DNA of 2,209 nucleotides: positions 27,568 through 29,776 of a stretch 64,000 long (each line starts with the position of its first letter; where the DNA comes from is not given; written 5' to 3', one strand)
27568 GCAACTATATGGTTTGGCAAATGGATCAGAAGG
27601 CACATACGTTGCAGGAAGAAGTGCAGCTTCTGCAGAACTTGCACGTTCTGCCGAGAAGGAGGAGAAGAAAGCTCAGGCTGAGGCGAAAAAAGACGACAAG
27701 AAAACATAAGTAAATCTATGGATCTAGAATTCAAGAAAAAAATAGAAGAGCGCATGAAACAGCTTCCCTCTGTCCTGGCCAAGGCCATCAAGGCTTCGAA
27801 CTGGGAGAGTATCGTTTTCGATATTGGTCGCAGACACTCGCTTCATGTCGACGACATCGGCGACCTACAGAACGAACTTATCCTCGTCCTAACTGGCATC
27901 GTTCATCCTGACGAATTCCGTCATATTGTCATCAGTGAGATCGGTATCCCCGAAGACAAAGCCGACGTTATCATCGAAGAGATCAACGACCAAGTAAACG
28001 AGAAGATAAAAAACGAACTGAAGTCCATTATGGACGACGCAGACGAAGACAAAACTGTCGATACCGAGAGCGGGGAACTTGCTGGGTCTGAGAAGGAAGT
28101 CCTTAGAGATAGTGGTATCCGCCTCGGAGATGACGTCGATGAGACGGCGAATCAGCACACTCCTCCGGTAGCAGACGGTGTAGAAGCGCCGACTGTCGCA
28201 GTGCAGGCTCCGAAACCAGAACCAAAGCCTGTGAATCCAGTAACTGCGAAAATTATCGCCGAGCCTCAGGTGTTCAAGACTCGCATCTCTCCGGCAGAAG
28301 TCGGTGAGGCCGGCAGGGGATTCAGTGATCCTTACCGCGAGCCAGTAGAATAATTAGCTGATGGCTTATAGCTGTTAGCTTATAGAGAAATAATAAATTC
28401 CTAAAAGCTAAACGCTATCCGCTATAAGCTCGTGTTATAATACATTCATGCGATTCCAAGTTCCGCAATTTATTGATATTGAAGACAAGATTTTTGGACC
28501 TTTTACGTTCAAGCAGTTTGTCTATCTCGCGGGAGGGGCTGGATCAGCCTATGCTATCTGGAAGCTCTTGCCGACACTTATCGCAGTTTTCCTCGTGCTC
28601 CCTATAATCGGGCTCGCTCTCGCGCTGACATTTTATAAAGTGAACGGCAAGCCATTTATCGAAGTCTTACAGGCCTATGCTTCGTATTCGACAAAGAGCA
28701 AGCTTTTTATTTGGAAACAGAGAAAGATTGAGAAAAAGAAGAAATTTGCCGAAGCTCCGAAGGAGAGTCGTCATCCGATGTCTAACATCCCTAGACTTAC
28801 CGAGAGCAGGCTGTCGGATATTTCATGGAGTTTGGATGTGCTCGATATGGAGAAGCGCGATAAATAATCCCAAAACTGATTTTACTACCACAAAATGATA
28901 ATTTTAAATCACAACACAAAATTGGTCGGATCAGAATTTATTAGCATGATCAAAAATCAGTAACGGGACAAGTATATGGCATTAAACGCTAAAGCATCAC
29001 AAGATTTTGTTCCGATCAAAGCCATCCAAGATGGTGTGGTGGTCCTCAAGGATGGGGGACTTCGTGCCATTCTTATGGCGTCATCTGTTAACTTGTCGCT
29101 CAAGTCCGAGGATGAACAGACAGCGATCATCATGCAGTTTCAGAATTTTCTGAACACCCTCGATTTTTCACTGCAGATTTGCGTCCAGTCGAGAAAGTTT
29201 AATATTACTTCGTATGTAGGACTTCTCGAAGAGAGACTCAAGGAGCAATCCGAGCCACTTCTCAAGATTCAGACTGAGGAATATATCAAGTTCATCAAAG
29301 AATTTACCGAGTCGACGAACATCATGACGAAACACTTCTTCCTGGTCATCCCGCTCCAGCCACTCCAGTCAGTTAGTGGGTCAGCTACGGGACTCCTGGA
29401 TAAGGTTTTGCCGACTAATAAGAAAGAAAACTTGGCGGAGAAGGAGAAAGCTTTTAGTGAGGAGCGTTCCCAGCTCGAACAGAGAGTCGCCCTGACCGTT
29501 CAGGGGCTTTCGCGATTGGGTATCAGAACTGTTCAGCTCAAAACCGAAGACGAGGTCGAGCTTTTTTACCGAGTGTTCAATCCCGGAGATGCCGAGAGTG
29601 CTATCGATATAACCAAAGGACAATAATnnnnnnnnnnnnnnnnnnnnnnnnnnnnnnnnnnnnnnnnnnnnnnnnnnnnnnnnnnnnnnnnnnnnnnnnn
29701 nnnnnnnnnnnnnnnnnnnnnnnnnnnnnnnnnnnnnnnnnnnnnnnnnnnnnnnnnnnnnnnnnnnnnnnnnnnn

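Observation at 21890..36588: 15-kb operon-like cluster encoding a type-IV-secretion-like envelope apparatus with many uncharacterised secreted proteins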

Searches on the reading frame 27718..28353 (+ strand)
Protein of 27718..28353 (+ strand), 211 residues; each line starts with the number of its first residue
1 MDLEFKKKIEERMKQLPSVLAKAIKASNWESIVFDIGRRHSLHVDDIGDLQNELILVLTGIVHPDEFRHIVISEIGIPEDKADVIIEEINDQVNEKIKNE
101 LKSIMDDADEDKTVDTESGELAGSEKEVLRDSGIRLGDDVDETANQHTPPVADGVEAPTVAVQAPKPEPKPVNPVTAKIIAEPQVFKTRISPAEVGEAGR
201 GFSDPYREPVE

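Call 4: search_protein_families(library=pfam, max_evalue=0.01, proteins=[window:27718-28353:+])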
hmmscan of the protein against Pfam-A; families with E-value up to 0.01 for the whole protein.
window:27718-28353:+ (211 aa): 0 families

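Call 20: search_protein_families(library=ncbifam, max_evalue=0.01, proteins=[window:27718-28353:+])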
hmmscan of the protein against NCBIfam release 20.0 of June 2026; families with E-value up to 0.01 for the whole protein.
window:27718-28353:+ (211 aa): 0 families

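Call 73: search_solved_structures(query=A8, max_evalue=1)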
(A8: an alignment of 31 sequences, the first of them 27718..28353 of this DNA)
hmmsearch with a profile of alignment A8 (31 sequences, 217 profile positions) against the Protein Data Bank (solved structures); distinct sequences matched with E-value up to 1: 0.

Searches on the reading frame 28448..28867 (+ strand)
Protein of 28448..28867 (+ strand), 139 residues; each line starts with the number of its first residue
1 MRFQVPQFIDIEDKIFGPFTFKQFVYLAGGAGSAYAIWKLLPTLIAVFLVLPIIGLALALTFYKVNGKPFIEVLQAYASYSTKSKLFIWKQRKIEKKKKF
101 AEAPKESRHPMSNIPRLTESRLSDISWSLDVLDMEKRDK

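Call 4: search_protein_families(library=pfam, max_evalue=0.01, proteins=[window:28448-28867:+])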
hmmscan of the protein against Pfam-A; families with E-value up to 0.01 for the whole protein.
window:28448-28867:+ (139 aa): 1 family
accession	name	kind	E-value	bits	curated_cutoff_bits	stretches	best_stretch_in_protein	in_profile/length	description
PF12666.12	PrgI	-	2.7e-10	41.1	27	1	7-82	4-84/91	PrgI family protein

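Call 55: search_protein_families(library=ncbifam, max_evalue=0.001, proteins=[window:28448-28867:+])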
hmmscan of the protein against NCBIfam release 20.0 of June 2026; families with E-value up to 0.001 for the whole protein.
window:28448-28867:+ (139 aa): 0 families

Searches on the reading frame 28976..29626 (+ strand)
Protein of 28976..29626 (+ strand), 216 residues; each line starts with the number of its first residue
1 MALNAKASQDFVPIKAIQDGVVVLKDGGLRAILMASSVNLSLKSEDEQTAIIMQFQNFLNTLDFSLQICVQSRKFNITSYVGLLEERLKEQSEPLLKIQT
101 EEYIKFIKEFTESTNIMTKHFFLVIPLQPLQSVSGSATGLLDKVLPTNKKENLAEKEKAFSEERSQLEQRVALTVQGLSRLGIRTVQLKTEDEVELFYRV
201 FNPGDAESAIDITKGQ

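Call 4: search_protein_families(library=pfam, max_evalue=0.01, proteins=[window:28976-29626:+])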
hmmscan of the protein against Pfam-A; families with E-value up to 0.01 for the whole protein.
window:28976-29626:+ (216 aa): 0 families

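Call 20: search_protein_families(library=ncbifam, max_evalue=0.01, proteins=[window:28976-29626:+])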
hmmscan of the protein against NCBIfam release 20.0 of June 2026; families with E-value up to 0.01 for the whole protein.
window:28976-29626:+ (216 aa): 3 families
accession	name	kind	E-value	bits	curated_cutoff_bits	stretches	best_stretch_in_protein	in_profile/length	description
NF045975.1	VirB4_plasma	equivalog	1.7e-11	42.6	590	1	6-127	102-235/894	Mbov_0397 family ICE element conjugal transfer ATPase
NF041427.1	TrsD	subfamily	4.1e-08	33.3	200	1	8-126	15-143/201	TrsD/TraD family conjugative transfer protein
NF045971.1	conju_CD1110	equivalog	2.2e-06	26.2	325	1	9-124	2-118/752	VirB4-like conjugal transfer ATPase, CD1110 family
